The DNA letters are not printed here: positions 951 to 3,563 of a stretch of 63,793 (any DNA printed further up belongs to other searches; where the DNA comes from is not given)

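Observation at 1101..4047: Translationally coupled wHTH protein + GHKL/MORC-like ATPase: candidate undescribed two-gene defence module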

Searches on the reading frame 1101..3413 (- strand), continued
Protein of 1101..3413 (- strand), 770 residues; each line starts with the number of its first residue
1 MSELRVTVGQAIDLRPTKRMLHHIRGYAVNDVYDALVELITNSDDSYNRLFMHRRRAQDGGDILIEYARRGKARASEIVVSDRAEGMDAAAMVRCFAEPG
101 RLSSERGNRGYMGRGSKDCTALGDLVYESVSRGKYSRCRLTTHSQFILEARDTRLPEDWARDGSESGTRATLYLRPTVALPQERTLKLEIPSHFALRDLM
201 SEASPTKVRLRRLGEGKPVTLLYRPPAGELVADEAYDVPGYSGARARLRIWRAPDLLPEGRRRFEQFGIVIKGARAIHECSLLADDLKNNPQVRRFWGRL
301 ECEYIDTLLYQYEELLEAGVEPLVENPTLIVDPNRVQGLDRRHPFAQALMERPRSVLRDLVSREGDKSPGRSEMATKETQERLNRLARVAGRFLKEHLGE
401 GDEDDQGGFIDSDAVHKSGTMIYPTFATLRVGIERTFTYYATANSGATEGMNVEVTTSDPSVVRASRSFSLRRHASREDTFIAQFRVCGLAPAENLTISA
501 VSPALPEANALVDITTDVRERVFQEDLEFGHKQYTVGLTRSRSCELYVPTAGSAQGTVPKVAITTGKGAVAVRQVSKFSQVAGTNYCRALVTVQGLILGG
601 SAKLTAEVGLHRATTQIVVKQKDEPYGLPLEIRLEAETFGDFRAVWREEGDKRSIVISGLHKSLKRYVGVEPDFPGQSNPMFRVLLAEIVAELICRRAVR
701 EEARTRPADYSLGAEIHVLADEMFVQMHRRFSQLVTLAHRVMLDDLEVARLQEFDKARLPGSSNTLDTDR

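Call 32: search_protein_families(library=pfam, alignment_id=A1, max_evalue=0.01)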
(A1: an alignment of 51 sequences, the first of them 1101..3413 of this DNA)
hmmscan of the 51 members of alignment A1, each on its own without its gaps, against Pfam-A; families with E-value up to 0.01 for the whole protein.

A. member 1, window:1101-3413:- (770 aa): 0 families

B. families by the number of members that match (of 51 scanned): 3 families
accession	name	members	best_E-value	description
PF13589.12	HATPase_c_3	38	2.4e-07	Histidine kinase-, DNA gyrase B-, and HSP90-like ATPase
PF02518.31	HATPase_c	7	1.3e-05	Histidine kinase-, DNA gyrase B-, and HSP90-like ATPase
PF18373.7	Spectrin_2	1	0.0095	Spectrin like domain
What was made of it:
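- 2874..3413 (-): B residues 1-180: Bergerat (GHKL) ATP-binding domain. Motif I is E38/N42/D45, motif II is D82xxxG86, motif III is G110xxxR114G115, motif IV is G167-T168. 38 of 51 family members hit PF13589 HATPase_c_3 (call 32).
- On paraMORC3 / Shedu type I-D: None of the 51 homologues hits DUF4263 (call 32).
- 38 of 51 homologues hit HATPase_c_3 (call 32).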

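Call 33: search_solved_structures(query=A1, max_evalue=1)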
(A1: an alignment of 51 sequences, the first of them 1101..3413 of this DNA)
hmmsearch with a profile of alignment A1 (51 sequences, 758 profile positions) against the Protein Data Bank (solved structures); distinct sequences matched with E-value up to 1: 17.
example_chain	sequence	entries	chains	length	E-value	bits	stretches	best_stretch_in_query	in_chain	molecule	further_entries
7c04_A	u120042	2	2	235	0.0025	19.1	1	35-102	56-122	Heat shock protein 75 kDa, mitochondrial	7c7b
5f3k_A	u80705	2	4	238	0.0025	19.1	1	35-102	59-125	Heat shock protein 75 kDa, mitochondrial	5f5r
7u8u_A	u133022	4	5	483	0.0079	17.5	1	35-102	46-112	Heat shock protein 75 kDa, mitochondrial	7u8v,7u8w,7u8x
5hph_A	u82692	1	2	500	0.0083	17.4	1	35-102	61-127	Heat shock protein 75 kDa, mitochondrial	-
4z1f_A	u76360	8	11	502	0.0084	17.4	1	35-102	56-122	Heat shock protein 75 kDa, mitochondrial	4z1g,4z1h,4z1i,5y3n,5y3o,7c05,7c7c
7ulk_A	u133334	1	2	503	0.0084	17.4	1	35-102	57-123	Heat shock protein 75 kDa, mitochondrial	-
7kck_A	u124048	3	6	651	0.012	16.9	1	35-102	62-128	Heat shock protein 75 kDa, mitochondrial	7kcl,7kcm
6xg6_A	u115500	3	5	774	0.015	16.5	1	35-102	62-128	Heat shock protein 75 kDa, mitochondrial, Fibronectin binding protein fusion | Heat shock protein 75 kDa, mitochondrial, SpyCatcher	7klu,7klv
7klu_B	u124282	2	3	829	0.017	16.4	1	35-102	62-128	Heat shock protein 75 kDa, mitochondrial, SpyTag, Succinate dehydrogenase [ubiquinone] iro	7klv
7quz_AAA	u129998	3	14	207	0.057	14.6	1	409-464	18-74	Beta-1,3-glucanase bglH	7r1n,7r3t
7pk0_A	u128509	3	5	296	0.48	11.5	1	518-578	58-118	Glycine N-acyltransferase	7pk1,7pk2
1t13_A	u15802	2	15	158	0.53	11.4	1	451-505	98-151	6,7-dimethyl-8-ribityllumazine synthase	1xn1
1di0_A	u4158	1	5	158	0.55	11.4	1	451-505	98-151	LUMAZINE SYNTHASE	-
1tbw_A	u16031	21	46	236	0.56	11.3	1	33-98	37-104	Endoplasmin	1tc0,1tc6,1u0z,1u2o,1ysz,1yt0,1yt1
5in9_A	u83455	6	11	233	0.59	11.3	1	33-98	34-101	Endoplasmin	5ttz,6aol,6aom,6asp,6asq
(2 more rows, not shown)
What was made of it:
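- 2874..3413 (-): Profile against PDB finds TRAP1/Hsp90, E 0.0025 (call 33).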

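Call 38: search_protein_families(library=pfam, alignment_id=A4, max_evalue=0.00001)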
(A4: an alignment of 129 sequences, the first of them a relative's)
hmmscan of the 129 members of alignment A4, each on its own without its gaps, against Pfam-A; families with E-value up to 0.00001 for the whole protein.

A. member 1, L001:4471-5964:+ (497 aa): 11 families
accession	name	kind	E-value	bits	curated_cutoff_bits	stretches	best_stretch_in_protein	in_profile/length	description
PF00069.31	Pkinase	-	5.9e-56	190.2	31.7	1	31-295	1-259/263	Protein kinase domain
PF07714.23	PK_Tyr_Ser-Thr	-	5.1e-32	111.6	23.1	1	33-289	3-250/258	Protein tyrosine and serine/threonine kinase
PF00515.34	TPR_1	-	2.6e-16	59.1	27.8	0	377-405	1-29/34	Tetratricopeptide repeat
PF13414.12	TPR_11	-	9.8e-15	54.4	26.8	1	358-391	9-42/42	TPR repeat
PF07719.23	TPR_2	-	7.6e-14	51.1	27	0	416-447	3-34/34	Tetratricopeptide repeat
PF13431.12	TPR_17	-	1.6e-09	37.7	24.4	0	366-398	2-34/34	Tetratricopeptide repeat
PF14559.12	TPR_19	-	2.2e-07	31.5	25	0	356-416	4-64/68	Tetratricopeptide repeat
PF01636.29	APH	-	7.2e-07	29.7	23.2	0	130-180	147-199/239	Phosphotransferase enzyme family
PF13181.12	TPR_8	-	1.5e-06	28.3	25.7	0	377-405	1-29/34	Tetratricopeptide repeat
PF03109.22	ABC1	-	1.6e-06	27.9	22.9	1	101-181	142-217/244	ABC1 atypical kinase-like domain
PF24463.1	DUF7577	-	9.8e-06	25.5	28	0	303-327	2-26/27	Domain of unknown function (DUF7577)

B. families by the number of members that match (of 129 scanned): 136 families (the first 25 are shown)
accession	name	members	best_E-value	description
PF07719.23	TPR_2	4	2.7e-39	Tetratricopeptide repeat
PF00515.34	TPR_1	4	1.6e-32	Tetratricopeptide repeat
PF13181.12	TPR_8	4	6.3e-29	Tetratricopeptide repeat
PF13414.12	TPR_11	4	3.3e-27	TPR repeat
PF14559.12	TPR_19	4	1.2e-25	Tetratricopeptide repeat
PF13431.12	TPR_17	4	1.4e-20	Tetratricopeptide repeat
PF01850.27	PIN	4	3.5e-18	PIN domain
PF02384.22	N6_Mtase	4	2.1e-14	N-6 DNA Methylase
PF13432.12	TPR_16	3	9.5e-28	Tetratricopeptide repeat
PF13428.12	TPR_14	3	1.5e-25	Tetratricopeptide repeat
PF07669.17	Eco57I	3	4.7e-25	Eco57I restriction-modification methylase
PF13424.12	TPR_12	3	2e-22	Tetratricopeptide repeat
PF13174.12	TPR_6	3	1.5e-16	Tetratricopeptide repeat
PF12895.13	ANAPC3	3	8.4e-14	Anaphase-promoting complex, cyclosome, subunit 3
PF13371.12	TPR_9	3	1.3e-13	Tetratricopeptide repeat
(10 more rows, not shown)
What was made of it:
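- Among 129 flanking genes: N6_Mtase 4, PIN 4, Eco57I 3, GmrSD_N 2, AIPR 2, Fic 2 (call 38).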

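Call 39: search_protein_families(library=padloc, alignment_id=A4, max_evalue=0.00001)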
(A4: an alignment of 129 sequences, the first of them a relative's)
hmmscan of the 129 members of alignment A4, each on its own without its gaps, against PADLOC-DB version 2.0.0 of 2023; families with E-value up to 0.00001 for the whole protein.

A. member 1, L001:4471-5964:+ (497 aa): 34 families (the best 25 are shown)
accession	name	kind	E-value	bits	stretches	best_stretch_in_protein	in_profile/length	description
PDLC04138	mad6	-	3.1e-67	225.9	1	25-299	47-311/659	mads_6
PDLC04042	PD-T4-6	-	1.9e-62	209.6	1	25-300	5-271/292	-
PDLC04060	PD-T4-6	-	3.8e-62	208.8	1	24-298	3-266/486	-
PDLC04061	PD-T4-6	-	2.3e-61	206.9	1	21-304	8-286/510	-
PDLC04053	PD-T4-6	-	1e-54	184.2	1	26-299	6-269/311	-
PDLC04057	PD-T4-6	-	4.1e-53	179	1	23-299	2-268/443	-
PDLC04047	PD-T4-6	-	2.1e-50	169.7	1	22-300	3-271/327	-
PDLC04052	PD-T4-6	-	9.1e-49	165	1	26-301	6-276/496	-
PDLC04054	PD-T4-6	-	2.8e-48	163.1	1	24-296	6-268/347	-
PDLC04043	PD-T4-6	-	4.3e-46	155.9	1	21-297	4-273/452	-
PDLC04040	PD-T4-6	-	8.2e-46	154.8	1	37-300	2-264/547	-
PDLC04048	PD-T4-6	-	5.2e-45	152.3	1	22-299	3-270/354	-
PDLC04041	PD-T4-6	-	8.4e-44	148.5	1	12-293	12-285/443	-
PDLC04039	PD-T4-6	-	8.7e-44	148.3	1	20-290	6-264/458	-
PDLC04050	PD-T4-6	-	4e-38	129.5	1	29-300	63-325/480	-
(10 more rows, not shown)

B. families by the number of members that match (of 129 scanned): 261 families (the first 25 are shown)
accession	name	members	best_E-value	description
PDLC03301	MTase_II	4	2.3e-173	Type II methyltransferase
PDLC03267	MTase_II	4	9.1e-115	Type II methyltransferase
PDLC03222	MTase_II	4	2.1e-48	Type II methyltransferase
PDLC04134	mad2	4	4.6e-27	mads_2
PDLC03293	MTase_II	4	6.5e-23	Type II methyltransferase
PDLC03248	MTase_II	4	2.1e-22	Type II methyltransferase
PDLC03338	MTase_II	4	1.1e-19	Type II methyltransferase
PDLC03226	MTase_II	4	2e-16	Type II methyltransferase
PDLC03328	MTase_II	3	1.2e-139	Type II methyltransferase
PDLC03313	MTase_II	3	3.8e-46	Type II methyltransferase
PDLC03331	MTase_II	3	1.4e-34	Type II methyltransferase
PDLC03335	MTase_II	3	7.3e-28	Type II methyltransferase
PDLC03604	REase_MTase_IIG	3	5.1e-20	Type IIG restriction enzyme-methyltransferase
PDLC03348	MTase_II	3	5e-19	Type II methyltransferase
PDLC03366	MTase_II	3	3e-16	Type II methyltransferase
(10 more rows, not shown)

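Call 51: search_protein_families(library=pfam, proteins=[L001:203-1441:+, L010:8316-9365:+, L018:8141-9382:+, L006:8792-9364:+, L013:8800-9354:+, L014:8854-9318:+, L025:8632-9306:+, L032:7899-9350:+, L054:8019-9239:+, L086:7904-9277:+], max_evalue=0.01)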
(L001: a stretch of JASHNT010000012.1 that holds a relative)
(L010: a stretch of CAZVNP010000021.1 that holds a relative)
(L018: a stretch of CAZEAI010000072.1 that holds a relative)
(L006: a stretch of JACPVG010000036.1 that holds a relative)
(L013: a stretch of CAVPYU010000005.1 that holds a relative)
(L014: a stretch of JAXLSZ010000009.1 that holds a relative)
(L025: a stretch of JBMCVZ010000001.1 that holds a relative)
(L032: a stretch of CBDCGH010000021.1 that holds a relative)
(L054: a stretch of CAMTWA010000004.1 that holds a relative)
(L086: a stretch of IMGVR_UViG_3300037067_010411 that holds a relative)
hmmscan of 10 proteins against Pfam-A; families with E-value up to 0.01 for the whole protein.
L001:203-1441:+ (412 aa): 4 families
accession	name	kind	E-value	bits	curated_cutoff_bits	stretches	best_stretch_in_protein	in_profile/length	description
PF01555.25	N6_N4_Mtase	-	1.7e-14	54.8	26.7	2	64-105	170-211/221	DNA methylase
PF01170.24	UPF0020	-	7.7e-09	36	22.3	1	59-103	11-56/197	RMKL-like, methyltransferase domain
PF08241.18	Methyltransf_11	-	1.3e-05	26.1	21.2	0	316-336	74-94/95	Methyltransferase domain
PF02086.21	MethyltransfD12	-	0.004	17.4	22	1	61-133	5-79/253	D12 class N6 adenine-specific DNA methyltransferase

L010:8316-9365:+ (349 aa): 0 families

L018:8141-9382:+ (413 aa): 0 families

L006:8792-9364:+ (190 aa): 3 families
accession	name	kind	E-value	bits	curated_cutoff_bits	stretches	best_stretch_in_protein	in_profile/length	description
PF05066.19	HARE-HTH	-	9.9e-08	32.7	25.9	1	117-169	14-71/71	HB1, ASXL, restriction endonuclease HTH domain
PF16331.10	TolA_bind_tri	-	0.0016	18.9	30.1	1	37-86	15-64/76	TolA binding protein trimerisation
PF21773.2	ODAD1_CC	-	0.0061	16.1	27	1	40-91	191-242/287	ODAD1 central coiled coil region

L013:8800-9354:+ (184 aa): 1 family
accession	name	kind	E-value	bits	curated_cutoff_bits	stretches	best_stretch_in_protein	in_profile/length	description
PF14338.12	Mrr_N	-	1.5e-13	51.2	29.5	1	96-178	4-84/87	Mrr N-terminal domain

L014:8854-9318:+ (154 aa): 0 families

L025:8632-9306:+ (224 aa): 1 family
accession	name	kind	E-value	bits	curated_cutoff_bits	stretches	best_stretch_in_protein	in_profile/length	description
PF12728.13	HTH_17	-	2.1e-06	28.3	27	1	11-58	2-49/51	Helix-turn-helix domain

L032:7899-9350:+ (483 aa): 0 families

L054:8019-9239:+ (406 aa): 1 family
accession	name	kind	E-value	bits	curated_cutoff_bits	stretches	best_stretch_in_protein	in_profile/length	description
PF10592.14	AIPR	-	1.2e-14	55.1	25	1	56-196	4-137/308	AIPR protein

L086:7904-9277:+ (457 aa): 0 families

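Call 52: search_protein_families(library=pfam, proteins=[L007:4991-5275:+, L039:8727-9320:+, L009:8711-9337:+, L040:3830-4426:+, L019:8470-9222:+, L077:209-634:+, L063:8877-9224:+, L012:8775-9101:+, L028:545-841:+], max_evalue=0.01)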
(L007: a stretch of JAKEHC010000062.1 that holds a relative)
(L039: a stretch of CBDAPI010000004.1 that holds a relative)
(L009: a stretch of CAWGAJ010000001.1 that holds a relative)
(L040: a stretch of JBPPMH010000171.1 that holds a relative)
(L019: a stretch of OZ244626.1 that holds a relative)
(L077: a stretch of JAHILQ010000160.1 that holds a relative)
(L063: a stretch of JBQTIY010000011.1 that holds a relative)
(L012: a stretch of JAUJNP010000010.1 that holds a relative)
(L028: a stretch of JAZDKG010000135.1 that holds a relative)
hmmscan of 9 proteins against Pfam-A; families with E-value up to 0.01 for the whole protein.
L007:4991-5275:+ (94 aa): 0 families

L039:8727-9320:+ (197 aa): 0 families

L009:8711-9337:+ (208 aa): 0 families

L040:3830-4426:+ (198 aa): 2 families
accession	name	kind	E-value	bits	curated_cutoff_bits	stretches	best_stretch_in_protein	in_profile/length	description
PF10137.14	CAP12-PCTIR_TIR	-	6.4e-36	123.4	24.7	1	50-171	1-118/119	CAP12/Pycsar effector protein, TIR domain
PF13676.11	TIR_2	-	0.00016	22.6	28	1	51-176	1-114/122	TIR domain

L019:8470-9222:+ (250 aa): 1 family
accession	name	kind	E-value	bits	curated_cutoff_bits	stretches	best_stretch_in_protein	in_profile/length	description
PF14072.11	DndB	-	2.2e-05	24.1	29.1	1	3-85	104-181/338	DNA-sulfur modification-associated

L077:209-634:+ (141 aa): 2 families
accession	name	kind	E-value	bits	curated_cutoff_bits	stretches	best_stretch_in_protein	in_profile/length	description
PF04480.18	DUF559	-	1.2e-30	106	20.6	1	13-118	4-107/109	Protein of unknown function (DUF559)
PF18741.7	MTES_1575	-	0.00011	22.6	38.2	1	43-117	15-94/96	REase_MTES_1575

L063:8877-9224:+ (115 aa): 0 families

L012:8775-9101:+ (108 aa): 0 families

L028:545-841:+ (98 aa): 1 family
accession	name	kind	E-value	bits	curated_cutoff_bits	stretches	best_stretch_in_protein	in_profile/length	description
PF02609.21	Exonuc_VII_S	-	3.6e-18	65.7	24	1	9-60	1-52/52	Exonuclease VII small subunit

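Call 54: find_encoding_contigs(protein=P0014, flank=10000, max_places=1)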
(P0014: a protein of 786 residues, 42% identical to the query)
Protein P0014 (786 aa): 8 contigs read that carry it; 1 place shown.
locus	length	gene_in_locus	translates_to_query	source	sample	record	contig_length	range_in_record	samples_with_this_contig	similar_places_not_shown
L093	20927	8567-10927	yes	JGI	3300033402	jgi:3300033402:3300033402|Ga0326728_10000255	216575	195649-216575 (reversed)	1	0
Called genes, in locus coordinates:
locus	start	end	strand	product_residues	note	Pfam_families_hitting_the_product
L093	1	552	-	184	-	?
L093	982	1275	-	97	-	-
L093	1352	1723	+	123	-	PF20126:TumE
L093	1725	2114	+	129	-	PF01022:HTH_5 (weak), PF01047:MarR, PF01978:TrmB (weak), PF12802:MarR_2, PF12840:HTH_20, PF13412:HTH_24 (weak), PF25212:HVO_A0114, PF09339:HTH_IclR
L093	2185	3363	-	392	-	PF00239:Resolvase, PF07508:Recombinase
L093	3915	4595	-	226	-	PF18928:DUF5677 (weak)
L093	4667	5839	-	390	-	PF00589:Phage_integrase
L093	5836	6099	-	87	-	PF01381:HTH_3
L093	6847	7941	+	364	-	-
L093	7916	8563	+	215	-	-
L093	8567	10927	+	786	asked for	-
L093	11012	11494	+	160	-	PF11994:DUF3489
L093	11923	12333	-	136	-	-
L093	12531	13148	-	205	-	-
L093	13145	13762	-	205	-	-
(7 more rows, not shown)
